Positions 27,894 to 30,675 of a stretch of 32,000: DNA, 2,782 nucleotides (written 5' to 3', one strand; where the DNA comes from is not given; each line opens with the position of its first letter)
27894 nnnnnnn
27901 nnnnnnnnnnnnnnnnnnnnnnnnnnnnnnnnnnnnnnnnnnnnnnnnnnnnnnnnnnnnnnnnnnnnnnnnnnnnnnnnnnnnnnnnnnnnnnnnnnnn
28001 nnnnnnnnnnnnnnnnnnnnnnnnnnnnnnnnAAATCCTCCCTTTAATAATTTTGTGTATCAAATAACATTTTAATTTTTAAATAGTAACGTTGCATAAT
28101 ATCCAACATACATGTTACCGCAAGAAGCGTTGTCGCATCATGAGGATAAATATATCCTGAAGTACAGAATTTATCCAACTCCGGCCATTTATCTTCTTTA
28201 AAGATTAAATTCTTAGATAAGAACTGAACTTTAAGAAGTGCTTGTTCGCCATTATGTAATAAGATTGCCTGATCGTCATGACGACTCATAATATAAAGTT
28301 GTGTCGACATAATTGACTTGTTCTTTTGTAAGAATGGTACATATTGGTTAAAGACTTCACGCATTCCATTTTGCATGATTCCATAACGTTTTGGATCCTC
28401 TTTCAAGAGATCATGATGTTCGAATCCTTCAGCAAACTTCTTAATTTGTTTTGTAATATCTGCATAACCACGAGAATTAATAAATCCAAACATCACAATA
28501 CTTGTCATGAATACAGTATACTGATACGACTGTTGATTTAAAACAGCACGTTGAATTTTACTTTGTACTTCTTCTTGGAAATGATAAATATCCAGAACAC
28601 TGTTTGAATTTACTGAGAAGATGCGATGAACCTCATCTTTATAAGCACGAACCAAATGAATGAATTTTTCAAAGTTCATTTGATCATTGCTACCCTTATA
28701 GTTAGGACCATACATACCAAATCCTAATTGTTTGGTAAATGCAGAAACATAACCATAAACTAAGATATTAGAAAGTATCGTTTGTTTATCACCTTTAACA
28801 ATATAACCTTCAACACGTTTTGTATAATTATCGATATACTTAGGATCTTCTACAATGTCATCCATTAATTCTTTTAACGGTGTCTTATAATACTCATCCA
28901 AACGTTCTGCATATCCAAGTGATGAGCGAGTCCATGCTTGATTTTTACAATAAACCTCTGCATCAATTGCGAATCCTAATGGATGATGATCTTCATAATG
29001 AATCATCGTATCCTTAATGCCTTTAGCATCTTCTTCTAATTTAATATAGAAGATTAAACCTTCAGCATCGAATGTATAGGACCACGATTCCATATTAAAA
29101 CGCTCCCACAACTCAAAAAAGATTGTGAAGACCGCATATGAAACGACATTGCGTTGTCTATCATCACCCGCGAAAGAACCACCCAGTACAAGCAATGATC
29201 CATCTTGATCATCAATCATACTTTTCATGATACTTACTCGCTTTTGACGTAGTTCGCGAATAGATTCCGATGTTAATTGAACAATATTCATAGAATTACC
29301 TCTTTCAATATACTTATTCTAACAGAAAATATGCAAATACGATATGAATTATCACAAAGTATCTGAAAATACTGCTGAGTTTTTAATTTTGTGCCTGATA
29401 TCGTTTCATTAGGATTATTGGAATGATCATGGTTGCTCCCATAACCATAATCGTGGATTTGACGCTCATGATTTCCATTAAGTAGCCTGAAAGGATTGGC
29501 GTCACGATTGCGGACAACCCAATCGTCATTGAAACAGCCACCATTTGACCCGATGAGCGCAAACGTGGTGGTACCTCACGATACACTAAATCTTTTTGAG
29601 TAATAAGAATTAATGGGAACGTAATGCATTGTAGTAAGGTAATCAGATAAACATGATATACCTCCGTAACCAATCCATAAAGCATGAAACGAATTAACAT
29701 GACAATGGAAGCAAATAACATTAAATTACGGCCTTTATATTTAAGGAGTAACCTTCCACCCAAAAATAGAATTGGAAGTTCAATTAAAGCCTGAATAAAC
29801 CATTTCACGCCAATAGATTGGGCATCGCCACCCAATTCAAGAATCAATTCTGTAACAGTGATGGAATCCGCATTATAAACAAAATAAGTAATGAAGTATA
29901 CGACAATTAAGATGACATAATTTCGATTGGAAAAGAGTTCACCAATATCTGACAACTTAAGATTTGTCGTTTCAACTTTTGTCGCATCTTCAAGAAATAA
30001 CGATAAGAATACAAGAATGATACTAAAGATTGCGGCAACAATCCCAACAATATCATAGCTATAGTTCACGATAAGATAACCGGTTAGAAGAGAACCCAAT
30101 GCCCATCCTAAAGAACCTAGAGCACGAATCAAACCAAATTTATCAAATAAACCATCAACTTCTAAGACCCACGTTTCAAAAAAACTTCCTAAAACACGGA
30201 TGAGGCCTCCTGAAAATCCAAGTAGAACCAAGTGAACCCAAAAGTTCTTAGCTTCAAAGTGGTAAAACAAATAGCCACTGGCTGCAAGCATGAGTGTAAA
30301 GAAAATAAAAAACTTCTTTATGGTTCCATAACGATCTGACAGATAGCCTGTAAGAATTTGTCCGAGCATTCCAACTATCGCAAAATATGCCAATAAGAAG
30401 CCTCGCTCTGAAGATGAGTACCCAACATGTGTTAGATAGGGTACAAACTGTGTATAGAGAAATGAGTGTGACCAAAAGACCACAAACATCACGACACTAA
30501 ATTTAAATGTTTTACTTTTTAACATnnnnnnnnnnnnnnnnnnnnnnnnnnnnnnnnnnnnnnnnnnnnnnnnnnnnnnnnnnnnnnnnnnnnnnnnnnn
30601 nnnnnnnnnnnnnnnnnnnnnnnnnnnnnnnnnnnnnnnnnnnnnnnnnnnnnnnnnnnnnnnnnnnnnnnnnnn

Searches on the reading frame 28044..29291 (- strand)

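Call 54: search_protein_families(library=pfam, proteins=[window:28044-29291:-])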
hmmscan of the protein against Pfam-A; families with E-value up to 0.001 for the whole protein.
window:28044-29291:- (415 aa): 2 families
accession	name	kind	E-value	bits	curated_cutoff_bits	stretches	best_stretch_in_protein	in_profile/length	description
PF03802.19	CitX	-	8.8e-11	42.3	25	1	10-130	5-131/165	Apo-citrate lyase phosphoribosyl-dephospho-CoA transferase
PF01874.21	CitG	-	2.6e-05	24.4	27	1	282-396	150-283/284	ATP:dephospho-CoA triphosphoribosyl transferase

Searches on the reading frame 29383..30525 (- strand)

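Call 54: search_protein_families(library=pfam, proteins=[window:29383-30525:-])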
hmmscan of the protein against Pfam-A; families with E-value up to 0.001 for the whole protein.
window:29383-30525:- (380 aa): 5 families
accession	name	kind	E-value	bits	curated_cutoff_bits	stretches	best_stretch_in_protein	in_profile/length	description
PF12832.13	MFS_1_like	-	2.5e-27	96.3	25.2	1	8-358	3-370/373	MFS_1 like family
PF07690.21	MFS_1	-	3.6e-26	92.3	33.4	1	10-326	2-331/347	Major Facilitator Superfamily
PF03825.22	Nuc_H_symport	-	8.9e-15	55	25.9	1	6-368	4-385/400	Nucleoside H+ symporter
PF01306.25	LacY_symp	-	1.5e-12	47.5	24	1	6-368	9-391/413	LacY proton/sugar symporter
PF00083.30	Sugar_tr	-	0.00098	18.5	22.3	1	33-112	39-122/452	Sugar (and other) transporter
